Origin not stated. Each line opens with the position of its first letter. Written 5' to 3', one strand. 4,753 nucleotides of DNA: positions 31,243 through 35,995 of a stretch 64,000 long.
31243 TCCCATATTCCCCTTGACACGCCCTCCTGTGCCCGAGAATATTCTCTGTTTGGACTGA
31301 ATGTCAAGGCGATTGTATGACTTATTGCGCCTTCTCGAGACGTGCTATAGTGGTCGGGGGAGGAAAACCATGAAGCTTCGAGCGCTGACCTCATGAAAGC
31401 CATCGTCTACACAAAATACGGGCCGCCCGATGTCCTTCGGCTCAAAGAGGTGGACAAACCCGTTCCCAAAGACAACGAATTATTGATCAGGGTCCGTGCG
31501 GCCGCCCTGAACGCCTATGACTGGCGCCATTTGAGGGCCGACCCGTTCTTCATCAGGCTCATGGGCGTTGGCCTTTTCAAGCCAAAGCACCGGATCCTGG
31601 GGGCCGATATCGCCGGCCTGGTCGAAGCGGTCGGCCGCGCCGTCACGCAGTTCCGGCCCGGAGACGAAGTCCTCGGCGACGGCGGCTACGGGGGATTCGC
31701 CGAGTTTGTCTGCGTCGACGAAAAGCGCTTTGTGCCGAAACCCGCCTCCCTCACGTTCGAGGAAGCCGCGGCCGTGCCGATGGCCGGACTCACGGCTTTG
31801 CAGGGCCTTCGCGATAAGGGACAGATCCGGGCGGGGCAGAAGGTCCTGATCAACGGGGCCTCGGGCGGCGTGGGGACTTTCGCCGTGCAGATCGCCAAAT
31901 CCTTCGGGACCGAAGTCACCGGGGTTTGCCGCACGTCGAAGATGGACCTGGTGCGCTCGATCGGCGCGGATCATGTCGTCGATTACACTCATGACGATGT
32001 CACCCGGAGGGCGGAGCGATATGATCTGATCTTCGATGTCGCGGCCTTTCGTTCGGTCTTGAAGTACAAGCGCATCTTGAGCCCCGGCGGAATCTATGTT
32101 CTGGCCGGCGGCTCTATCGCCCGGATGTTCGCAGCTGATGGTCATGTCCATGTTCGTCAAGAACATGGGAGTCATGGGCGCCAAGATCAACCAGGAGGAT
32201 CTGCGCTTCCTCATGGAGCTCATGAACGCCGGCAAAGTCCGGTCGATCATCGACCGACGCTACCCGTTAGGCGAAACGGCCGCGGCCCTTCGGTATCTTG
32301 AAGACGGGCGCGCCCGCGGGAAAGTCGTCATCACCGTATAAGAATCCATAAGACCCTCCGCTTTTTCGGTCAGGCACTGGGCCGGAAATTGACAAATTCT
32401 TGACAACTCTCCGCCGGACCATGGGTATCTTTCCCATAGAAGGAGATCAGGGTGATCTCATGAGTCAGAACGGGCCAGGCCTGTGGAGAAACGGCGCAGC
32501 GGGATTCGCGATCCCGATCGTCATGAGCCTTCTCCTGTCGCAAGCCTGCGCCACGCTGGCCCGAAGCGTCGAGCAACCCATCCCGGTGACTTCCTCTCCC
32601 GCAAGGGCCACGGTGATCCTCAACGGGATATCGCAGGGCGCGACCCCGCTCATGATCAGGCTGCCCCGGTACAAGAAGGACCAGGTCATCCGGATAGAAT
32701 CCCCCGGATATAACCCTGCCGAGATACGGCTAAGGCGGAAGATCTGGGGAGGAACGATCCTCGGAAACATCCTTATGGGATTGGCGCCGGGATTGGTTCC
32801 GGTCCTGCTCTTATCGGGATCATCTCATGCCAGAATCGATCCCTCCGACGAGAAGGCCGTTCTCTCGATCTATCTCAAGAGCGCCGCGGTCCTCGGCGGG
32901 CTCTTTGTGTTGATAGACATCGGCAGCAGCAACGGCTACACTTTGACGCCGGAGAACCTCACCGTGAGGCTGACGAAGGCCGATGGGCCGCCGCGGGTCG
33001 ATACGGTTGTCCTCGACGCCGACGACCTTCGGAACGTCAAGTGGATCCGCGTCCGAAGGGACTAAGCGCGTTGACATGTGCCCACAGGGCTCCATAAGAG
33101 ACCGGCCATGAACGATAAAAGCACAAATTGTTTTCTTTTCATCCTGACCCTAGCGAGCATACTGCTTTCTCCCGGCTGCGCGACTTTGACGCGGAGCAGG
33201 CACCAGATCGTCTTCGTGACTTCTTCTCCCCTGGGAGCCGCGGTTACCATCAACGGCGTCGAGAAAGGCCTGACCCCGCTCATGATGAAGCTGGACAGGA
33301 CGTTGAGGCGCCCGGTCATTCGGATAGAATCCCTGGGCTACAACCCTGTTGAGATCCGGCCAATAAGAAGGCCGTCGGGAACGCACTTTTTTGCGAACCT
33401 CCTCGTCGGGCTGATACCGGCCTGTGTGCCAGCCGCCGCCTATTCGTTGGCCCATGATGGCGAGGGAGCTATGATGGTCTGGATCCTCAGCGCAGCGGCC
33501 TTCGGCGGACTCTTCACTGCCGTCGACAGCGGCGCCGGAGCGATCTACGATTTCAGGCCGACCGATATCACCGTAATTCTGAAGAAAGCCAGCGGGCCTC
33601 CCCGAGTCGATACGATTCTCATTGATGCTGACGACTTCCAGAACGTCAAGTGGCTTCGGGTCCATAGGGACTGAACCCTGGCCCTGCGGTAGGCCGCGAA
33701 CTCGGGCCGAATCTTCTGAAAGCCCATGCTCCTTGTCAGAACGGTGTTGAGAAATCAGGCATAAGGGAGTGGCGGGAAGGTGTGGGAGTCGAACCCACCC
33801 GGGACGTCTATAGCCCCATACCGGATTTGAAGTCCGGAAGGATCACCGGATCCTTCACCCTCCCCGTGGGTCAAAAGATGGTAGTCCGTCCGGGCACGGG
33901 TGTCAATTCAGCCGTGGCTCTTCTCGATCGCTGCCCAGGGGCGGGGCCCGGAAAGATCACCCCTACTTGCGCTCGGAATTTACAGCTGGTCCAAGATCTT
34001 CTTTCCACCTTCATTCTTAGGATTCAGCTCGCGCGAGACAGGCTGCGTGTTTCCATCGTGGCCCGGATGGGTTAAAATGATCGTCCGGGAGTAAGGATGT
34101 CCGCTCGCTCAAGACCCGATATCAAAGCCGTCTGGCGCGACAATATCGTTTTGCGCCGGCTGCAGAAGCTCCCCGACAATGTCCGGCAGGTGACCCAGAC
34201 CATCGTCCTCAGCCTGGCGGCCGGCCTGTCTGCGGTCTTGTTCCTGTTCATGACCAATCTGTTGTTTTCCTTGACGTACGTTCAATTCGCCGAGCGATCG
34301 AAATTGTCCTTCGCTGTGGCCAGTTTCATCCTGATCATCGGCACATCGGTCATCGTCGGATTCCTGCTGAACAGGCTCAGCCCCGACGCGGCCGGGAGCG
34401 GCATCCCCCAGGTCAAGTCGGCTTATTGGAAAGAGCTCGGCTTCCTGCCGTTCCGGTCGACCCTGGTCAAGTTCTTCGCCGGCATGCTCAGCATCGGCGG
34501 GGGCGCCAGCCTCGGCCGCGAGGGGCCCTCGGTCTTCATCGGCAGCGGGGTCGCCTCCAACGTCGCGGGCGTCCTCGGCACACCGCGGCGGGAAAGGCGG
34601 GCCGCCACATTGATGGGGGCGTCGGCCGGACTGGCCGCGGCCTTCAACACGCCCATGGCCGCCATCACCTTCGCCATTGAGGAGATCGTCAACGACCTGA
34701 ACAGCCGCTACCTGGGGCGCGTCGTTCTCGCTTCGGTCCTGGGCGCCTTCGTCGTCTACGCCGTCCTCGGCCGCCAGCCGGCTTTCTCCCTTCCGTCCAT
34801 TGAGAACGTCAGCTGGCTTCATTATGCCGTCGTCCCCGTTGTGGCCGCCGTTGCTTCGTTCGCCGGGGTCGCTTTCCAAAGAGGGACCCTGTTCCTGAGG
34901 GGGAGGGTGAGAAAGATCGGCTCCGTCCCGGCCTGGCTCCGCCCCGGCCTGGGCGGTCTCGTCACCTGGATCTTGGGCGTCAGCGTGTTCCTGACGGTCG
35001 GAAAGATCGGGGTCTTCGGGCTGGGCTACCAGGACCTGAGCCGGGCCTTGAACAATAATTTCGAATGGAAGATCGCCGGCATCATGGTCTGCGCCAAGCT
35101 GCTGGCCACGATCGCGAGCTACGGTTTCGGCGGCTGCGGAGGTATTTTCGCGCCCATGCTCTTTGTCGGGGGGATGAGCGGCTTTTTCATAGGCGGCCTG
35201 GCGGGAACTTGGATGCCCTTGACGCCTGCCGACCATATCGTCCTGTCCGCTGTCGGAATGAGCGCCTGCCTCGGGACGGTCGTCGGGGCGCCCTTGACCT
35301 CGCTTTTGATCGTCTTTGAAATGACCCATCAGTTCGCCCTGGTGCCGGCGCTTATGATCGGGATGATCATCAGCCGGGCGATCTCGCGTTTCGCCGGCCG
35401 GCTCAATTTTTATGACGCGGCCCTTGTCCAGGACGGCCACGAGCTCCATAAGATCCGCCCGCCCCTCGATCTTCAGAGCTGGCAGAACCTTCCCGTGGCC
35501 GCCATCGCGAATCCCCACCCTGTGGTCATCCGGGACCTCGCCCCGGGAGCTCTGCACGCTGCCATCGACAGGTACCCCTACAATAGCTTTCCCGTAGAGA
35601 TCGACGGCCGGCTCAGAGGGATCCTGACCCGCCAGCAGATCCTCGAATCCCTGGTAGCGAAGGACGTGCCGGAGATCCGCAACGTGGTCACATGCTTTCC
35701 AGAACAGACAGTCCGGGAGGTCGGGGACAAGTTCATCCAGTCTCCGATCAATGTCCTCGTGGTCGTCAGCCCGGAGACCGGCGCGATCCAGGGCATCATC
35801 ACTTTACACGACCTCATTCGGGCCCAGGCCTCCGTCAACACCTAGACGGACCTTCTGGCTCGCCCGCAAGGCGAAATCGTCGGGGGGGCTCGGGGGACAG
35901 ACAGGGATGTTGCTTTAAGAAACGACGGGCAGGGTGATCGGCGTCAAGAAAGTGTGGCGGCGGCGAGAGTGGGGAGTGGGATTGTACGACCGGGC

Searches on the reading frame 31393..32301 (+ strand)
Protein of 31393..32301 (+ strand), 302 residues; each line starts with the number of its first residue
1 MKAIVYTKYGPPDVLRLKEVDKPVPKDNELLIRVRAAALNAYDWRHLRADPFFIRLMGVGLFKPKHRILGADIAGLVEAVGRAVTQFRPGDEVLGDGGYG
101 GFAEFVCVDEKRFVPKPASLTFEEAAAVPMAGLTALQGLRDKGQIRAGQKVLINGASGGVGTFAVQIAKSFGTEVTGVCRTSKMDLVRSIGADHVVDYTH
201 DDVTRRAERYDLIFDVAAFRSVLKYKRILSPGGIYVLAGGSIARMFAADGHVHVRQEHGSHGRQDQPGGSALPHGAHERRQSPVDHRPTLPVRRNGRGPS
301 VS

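Call 10: search_protein_families(library=pfam, proteins=[window:31393-32301:+])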
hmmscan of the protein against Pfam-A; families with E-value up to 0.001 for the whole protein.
window:31393-32301:+ (302 aa): 3 families
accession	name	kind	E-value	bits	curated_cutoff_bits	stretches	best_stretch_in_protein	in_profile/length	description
PF08240.17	ADH_N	-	5.4e-15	56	23.5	1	27-117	2-103/104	Alcohol dehydrogenase GroES-like domain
PF00107.32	ADH_zinc_N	-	6.7e-13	49.2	31.8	1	159-240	1-90/129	Zinc-binding dehydrogenase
PF13602.12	ADH_zinc_N_2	-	2.7e-06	28.8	27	1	190-245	1-58/134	Zinc-binding dehydrogenase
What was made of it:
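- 31393..32341 (+): Zinc-type alcohol dehydrogenase / quinone-oxidoreductase-like gene, frameshifted here at 32128. Pfam ADH_N and ADH_zinc_N (call 10).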

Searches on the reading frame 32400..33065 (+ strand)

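Call 10: search_protein_families(library=pfam, proteins=[window:32400-33065:+])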
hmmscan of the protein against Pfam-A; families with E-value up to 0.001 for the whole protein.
window:32400-33065:+ (221 aa): 1 family
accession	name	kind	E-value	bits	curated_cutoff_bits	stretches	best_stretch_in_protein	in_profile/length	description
PF08308.17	PEGA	-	4.1e-06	27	20.8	1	62-108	5-50/71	PEGA domain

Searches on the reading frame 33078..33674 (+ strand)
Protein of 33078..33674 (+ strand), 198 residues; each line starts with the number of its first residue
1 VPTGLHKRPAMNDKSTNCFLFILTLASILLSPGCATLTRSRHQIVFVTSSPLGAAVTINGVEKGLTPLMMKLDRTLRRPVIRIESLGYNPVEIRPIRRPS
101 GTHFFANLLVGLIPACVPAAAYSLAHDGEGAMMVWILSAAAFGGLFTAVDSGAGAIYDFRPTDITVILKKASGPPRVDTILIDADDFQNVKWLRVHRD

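Call 10: search_protein_families(library=pfam, proteins=[window:33078-33674:+])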
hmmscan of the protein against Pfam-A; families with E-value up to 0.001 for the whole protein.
window:33078-33674:+ (198 aa): 1 family
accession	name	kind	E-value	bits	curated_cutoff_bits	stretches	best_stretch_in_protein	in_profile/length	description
PF08308.17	PEGA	-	3.1e-06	27.4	20.8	1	44-91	3-49/71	PEGA domain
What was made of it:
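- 33078..33674 (+): PEGA-domain protein 2, probable lipoprotein. Pfam PEGA (call 10).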

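Call 77: find_homologous_proteins(query=window:33078-33674:+, max_evalue=1e-10)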
Query window:33078-33674:+ (198 aa): 101 proteins with E <= 1e-10 among 480 candidates.
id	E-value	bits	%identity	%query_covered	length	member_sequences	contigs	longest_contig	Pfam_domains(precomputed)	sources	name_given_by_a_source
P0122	7.0e-120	416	100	95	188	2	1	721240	PF08308.18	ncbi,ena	-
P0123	6.3e-109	380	90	95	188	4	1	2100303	PF08308.18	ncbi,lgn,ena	-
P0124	3.8e-100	351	88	90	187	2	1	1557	PF08308.18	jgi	jgi:hypothetical protein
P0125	4.2e-99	348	87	90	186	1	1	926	-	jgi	-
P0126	4.7e-71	257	60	100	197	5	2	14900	PF08308.18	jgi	jgi:hypothetical protein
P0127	1.8e-69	251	64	85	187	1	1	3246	PF08308.18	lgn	-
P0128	8.0e-69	249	62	86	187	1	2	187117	PF08308.18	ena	-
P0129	1.5e-68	248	64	85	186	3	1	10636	PF08308.18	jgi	jgi:hypothetical protein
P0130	1.0e-67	246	62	95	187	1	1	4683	PF08308.18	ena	-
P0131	1.9e-67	245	63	84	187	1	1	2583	PF08308.18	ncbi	-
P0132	5.5e-67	243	61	97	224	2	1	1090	PF08308.18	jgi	-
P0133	1.3e-66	242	62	84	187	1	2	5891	PF08308.18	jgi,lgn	jgi:hypothetical protein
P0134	3.2e-66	241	62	91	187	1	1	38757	PF08308.18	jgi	-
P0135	8.5e-66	239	62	84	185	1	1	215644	PF08308.18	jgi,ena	-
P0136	4.7e-64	234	61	91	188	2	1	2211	PF08308.18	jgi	jgi:hypothetical protein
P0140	1.1e-62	229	61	91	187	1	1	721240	PF08308.18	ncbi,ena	-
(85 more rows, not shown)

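Call 78: find_encoding_contigs(protein=P0123, flank=10000, max_places=4)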
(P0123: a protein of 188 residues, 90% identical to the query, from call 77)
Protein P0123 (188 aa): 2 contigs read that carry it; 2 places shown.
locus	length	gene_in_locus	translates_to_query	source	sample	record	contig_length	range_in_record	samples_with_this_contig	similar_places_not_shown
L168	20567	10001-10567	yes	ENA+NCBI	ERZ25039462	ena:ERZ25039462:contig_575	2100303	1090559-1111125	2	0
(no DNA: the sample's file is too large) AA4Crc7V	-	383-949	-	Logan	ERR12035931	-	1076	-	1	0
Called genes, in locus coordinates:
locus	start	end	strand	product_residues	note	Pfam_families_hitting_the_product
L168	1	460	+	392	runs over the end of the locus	PF07287:AtuA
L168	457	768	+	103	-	PF14330:DUF4387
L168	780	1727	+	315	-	-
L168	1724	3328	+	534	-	PF05681:Fumerase, PF05683:Fumerase_C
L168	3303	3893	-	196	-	-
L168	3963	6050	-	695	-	PF12969:DUF3857 (weak), PF01841:Transglut_core, PF12970:DUF3858 (weak)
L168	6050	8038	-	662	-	PF12969:DUF3857, PF01841:Transglut_core (weak)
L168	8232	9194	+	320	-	PF08240:ADH_N, PF00107:ADH_zinc_N, PF13602:ADH_zinc_N_2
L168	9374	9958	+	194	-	PF08308:PEGA (weak)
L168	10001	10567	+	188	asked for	PF08308:PEGA (weak)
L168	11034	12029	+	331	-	-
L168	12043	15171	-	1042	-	PF00069:Pkinase, PF01636:APH (faint), PF07714:PK_Tyr_Ser-Thr, PF13428:TPR_14 (faint), PF03109:ABC1 (weak), PF13431:TPR_17 (faint), PF23914:TPR_CcmH_CycH (faint), PF00515:TPR_1 (faint), +9 more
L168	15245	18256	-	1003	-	PF13620:CarboxypepD_reg, PF13715:CarbopepD_reg_2, PF00593:TonB_dep_Rec_b-barrel, PF25183:OMP_b-brl_4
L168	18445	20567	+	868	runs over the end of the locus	PF00069:Pkinase, PF01636:APH (faint), PF03109:ABC1 (faint), PF07714:PK_Tyr_Ser-Thr, PF26549:Tricorn_N (weak)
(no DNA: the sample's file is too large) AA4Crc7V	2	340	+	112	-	?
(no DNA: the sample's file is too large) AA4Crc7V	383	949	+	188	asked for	PF08308:PEGA (weak)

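Call 79: find_encoding_contigs(protein=P0122, flank=10000, max_places=4)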
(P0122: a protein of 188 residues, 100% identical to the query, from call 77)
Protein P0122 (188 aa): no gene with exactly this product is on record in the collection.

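Call 87: find_encoding_contigs(protein=P0140, flank=10000, max_places=3)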
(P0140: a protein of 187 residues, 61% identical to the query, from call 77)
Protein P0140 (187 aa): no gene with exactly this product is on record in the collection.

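Call 91: find_encoding_contigs(protein=P0128, flank=10000, max_places=2)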
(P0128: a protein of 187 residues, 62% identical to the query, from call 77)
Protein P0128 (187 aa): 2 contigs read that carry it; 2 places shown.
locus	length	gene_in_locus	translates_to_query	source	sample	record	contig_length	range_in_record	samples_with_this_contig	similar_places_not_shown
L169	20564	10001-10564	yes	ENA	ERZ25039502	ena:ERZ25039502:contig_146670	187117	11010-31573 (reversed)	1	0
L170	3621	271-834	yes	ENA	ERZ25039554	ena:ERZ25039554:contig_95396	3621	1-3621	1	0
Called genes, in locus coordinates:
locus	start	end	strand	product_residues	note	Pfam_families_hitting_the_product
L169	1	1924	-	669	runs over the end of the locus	PF00999:Na_H_Exchanger, PF02254:TrkA_N, PF02080:TrkA_C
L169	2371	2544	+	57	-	PF13568:OMP_b-brl_2 (weak)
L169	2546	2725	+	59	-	-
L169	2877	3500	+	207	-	PF13568:OMP_b-brl_2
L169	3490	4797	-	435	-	PF14697:Fer4_21 (faint), PF00037:Fer4 (weak), PF12797:Fer4_2 (weak), PF12837:Fer4_6 (weak), PF13237:Fer4_10, PF12838:Fer4_7, PF13187:Fer4_9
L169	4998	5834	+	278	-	PF01408:GFO_IDH_MocA, PF03447:NAD_binding_3 (weak), PF02894:GFO_IDH_MocA_C, PF22725:GFO_IDH_MocA_C3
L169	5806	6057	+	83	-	-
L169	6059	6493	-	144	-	-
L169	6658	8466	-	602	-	PF04389:Peptidase_M28, PF01546:Peptidase_M20 (weak)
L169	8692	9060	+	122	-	PF07238:PilZ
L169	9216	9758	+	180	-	PF13505:OMP_b-brl (weak)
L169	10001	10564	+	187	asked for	PF08308:PEGA (weak)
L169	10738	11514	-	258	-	PF02525:Flavodoxin_2, PF03358:FMN_red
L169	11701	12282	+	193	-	-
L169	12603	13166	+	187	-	PF07366:SnoaL, PF12680:SnoaL_2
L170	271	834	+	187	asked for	PF08308:PEGA (weak)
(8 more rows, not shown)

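Call 92: find_encoding_contigs(protein=P0135, flank=10000, max_places=2)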
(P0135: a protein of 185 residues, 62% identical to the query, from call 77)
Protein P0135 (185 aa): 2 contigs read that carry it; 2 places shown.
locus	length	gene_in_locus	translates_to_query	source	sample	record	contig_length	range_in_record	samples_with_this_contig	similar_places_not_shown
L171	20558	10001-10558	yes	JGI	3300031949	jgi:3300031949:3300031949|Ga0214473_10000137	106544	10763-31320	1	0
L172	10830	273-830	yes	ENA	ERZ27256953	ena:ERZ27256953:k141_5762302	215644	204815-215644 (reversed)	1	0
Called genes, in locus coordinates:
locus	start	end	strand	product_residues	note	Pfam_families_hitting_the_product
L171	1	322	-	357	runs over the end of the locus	PF17170:DUF5128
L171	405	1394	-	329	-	PF17170:DUF5128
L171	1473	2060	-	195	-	-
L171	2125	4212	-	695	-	PF12969:DUF3857, PF01841:Transglut_core (weak)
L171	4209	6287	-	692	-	PF12969:DUF3857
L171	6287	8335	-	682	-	PF12969:DUF3857, PF01841:Transglut_core (weak)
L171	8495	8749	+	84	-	PF13783:DUF4177 (weak)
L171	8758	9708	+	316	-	PF08240:ADH_N, PF00107:ADH_zinc_N, PF13602:ADH_zinc_N_2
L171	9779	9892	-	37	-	-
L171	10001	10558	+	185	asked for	PF08308:PEGA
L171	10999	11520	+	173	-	-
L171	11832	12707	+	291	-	PF00135:COesterase, PF20434:BD-FAE, PF07859:Abhydrolase_3, PF12146:Hydrolase_4 (faint), PF12697:Abhydrolase_6 (faint), PF00326:Peptidase_S9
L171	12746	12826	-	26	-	-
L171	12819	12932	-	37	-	-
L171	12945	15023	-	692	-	-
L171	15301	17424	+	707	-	PF00512:HisKA, PF02518:HATPase_c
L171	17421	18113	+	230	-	PF00072:Response_reg, PF00486:Trans_reg_C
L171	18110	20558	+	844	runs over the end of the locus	PF07676:PD40 (faint), PF22842:Pel9A-like_beta_helix, PF07602:DUF1565 (faint), PF05048:NosD, PF13229:Beta_helix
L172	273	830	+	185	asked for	PF08308:PEGA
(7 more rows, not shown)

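Call 96: search_protein_families(library=pfam, proteins=[L171:10999-11520:+, L171:12945-15023:-, L171:1473-2060:-], max_evalue=0.01)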
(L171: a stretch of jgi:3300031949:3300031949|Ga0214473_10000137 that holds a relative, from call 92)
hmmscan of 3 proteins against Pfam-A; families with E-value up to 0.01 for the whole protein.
L171:10999-11520:+ (173 aa): 1 family
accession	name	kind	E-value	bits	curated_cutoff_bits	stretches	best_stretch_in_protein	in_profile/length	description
PF19744.4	DUF6232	-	0.00013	22.9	27.4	0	67-129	13-68/117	Family of unknown function (DUF6232)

L171:12945-15023:- (692 aa): 2 families
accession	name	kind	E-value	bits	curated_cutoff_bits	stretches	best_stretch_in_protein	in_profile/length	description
PF23500.1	DUF7133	-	0.00041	20.2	27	0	29-71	7-50/385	Domain of unknown function (DUF7133)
PF24684.1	Vgb_lyase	-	0.00056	19.3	50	1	280-365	81-164/290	Virginiamycin B lyase family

L171:1473-2060:- (195 aa): 0 families

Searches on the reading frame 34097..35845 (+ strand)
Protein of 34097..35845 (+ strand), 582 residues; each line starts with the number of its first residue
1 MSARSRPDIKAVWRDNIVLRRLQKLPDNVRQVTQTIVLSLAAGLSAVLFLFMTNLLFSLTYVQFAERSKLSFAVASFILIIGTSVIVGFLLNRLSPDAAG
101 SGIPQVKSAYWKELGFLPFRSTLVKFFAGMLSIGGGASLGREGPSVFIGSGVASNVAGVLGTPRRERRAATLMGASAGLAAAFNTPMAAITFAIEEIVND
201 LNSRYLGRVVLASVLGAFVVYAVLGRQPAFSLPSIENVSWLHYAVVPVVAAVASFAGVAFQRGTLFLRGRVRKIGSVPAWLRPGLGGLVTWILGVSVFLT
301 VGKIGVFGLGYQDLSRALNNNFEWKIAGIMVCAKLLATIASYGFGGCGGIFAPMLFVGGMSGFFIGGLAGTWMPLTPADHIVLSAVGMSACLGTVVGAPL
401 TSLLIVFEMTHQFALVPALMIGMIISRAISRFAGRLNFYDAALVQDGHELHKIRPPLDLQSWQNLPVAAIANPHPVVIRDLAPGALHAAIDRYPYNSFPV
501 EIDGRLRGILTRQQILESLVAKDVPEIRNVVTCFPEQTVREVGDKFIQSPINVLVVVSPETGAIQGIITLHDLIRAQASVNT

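Call 8: find_encoding_contigs(protein=window:34097-35845:+, flank=10000, max_places=6)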
Protein window:34097-35845:+ (582 aa): no gene with exactly this product is on record in the collection.

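Call 10: search_protein_families(library=pfam, proteins=[window:34097-35845:+])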
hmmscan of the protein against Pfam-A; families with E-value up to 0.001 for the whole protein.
window:34097-35845:+ (582 aa): 2 families
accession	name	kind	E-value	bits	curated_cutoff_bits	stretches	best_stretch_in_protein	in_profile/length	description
PF00654.25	Voltage_CLC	-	8.1e-84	282.2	24.8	1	84-431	2-346/346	Voltage gated chloride channel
PF00571.33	CBS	-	2.5e-13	50.6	24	1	523-577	3-55/57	CBS domain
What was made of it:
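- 34097..35845 (+): ClC chloride channel with a C-terminal CBS domain; strain-specific cargo. Pfam Voltage_CLC 8e-84 and CBS (call 10).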

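Call 16: find_related_loci(query=window:34097-35845:+, collection=genome_contigs, flank=10000)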
Query window:34097-35845:+ (582 aa) in genome_contigs; peptide patterns used: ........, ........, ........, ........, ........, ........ (x = any residue, [..] = any of these).
413 stretches matched a pattern; 313 encode a relative of the query (tblastn E <= 1e-3); the best 80 are kept; 80 distinct loci.
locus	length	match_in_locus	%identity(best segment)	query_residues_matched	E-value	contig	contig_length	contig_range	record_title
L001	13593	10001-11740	83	1-580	0e+0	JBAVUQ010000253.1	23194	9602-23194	MAG: Candidatus Aminicenantales bacterium isolate MFD02222_ilm_asm_bin1 k127_85340, whole genome shotgun sequence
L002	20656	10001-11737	83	4-582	0e+0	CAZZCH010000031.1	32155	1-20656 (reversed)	MAG TPA_asm: uncultured Eubacteriales bacterium isolate SRP178699_co1_153 genome assembly, contig: NODE_1439_length_3215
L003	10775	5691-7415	78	8-582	0e+0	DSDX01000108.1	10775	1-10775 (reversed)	MAG TPA_asm: Candidatus Aminicenantes bacterium isolate SpSt-1229 Ga0116197_1000254, whole genome shotgun sequence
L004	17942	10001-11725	79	8-582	0e+0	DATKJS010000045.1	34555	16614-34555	MAG TPA_asm: Terriglobales bacterium isolate SMAG_U14636 k141_4136432, whole genome shotgun sequence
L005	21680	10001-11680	79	23-582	0e+0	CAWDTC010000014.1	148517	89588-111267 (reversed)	MAG: Candidatus Aminicenantes bacterium isolate MFD04492.bin.2.50 genome assembly, contig: contig_23579, whole genome sh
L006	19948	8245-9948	77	15-582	0e+0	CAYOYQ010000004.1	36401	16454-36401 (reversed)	MAG TPA_asm: uncultured Eubacteriales bacterium isolate SRP098346_co1_98 genome assembly, contig: NODE_699_length_36401_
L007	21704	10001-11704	75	15-582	0e+0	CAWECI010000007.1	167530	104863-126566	MAG: Candidatus Aminicenantes bacterium isolate MFD04492.bin.2.17 genome assembly, contig: contig_16336, whole genome sh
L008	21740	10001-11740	73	2-581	0e+0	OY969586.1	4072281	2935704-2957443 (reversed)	MAG: Candidatus Aminicenantes bacterium isolate MFD10007.bin.c.2 genome assembly, chromosome: 1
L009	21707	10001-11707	64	14-582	0e+0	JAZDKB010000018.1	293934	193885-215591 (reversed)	MAG: Spirochaetota bacterium isolate MEGAHIT-group-0.510 k141_20455038, whole genome shotgun sequence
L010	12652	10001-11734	68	4-581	0e+0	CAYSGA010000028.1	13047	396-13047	MAG TPA_asm: uncultured Eubacteriales bacterium isolate SRP178699_co1_488 genome assembly, contig: NODE_6348_length_1304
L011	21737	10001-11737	67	7-581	0e+0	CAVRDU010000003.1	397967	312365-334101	MAG: Candidatus Aminicenantes bacterium isolate MFD09964.bin.2.24 genome assembly, contig: contig_31774, whole genome sh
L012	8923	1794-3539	67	3-581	0e+0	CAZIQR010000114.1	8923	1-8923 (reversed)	MAG TPA_asm: uncultured Eubacteriales bacterium isolate SRP098346_co1_78 genome assembly, contig: NODE_10407_length_8923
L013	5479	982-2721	67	2-581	0e+0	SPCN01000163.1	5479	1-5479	MAG: Chrysiogenales bacterium isolate das_tool.metabat2.18 k141_2037355, whole genome shotgun sequence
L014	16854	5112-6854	67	2-582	0e+0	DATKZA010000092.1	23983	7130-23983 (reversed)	MAG TPA_asm: Patescibacteria group bacterium isolate SMAG_U14233 k141_3425824, whole genome shotgun sequence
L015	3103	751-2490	66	2-581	0e+0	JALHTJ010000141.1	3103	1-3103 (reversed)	MAG: Candidatus Aminicenantes bacterium isolate PFL21 seq_1237881, whole genome shotgun sequence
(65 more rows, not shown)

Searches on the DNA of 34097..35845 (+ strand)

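Call 19: search_rna_families(sources=[L001, L002, L003, L004, L005, L006, L007, L008], threshold=gathering)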
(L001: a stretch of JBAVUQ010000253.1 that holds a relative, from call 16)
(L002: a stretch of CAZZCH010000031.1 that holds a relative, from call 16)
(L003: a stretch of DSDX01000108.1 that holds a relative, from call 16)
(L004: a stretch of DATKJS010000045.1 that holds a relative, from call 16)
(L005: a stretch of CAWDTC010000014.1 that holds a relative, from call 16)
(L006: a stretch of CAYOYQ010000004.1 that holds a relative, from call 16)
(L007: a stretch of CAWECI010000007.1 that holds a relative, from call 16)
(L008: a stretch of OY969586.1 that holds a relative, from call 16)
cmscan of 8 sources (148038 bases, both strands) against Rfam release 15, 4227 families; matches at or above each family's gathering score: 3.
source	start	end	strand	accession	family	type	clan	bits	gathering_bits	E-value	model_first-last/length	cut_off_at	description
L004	17243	17315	+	RF00005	tRNA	Gene; tRNA;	CL00001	72.6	29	1.4e-13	1-71/71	no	tRNA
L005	19972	20044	+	RF00005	tRNA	Gene; tRNA;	CL00001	72.6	29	1.4e-13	1-71/71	no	tRNA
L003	182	244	-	RF03057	nhaA-I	Cis-reg; riboswitch;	-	47.8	37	5.3e-06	1-55/55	no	nhaA-I RNA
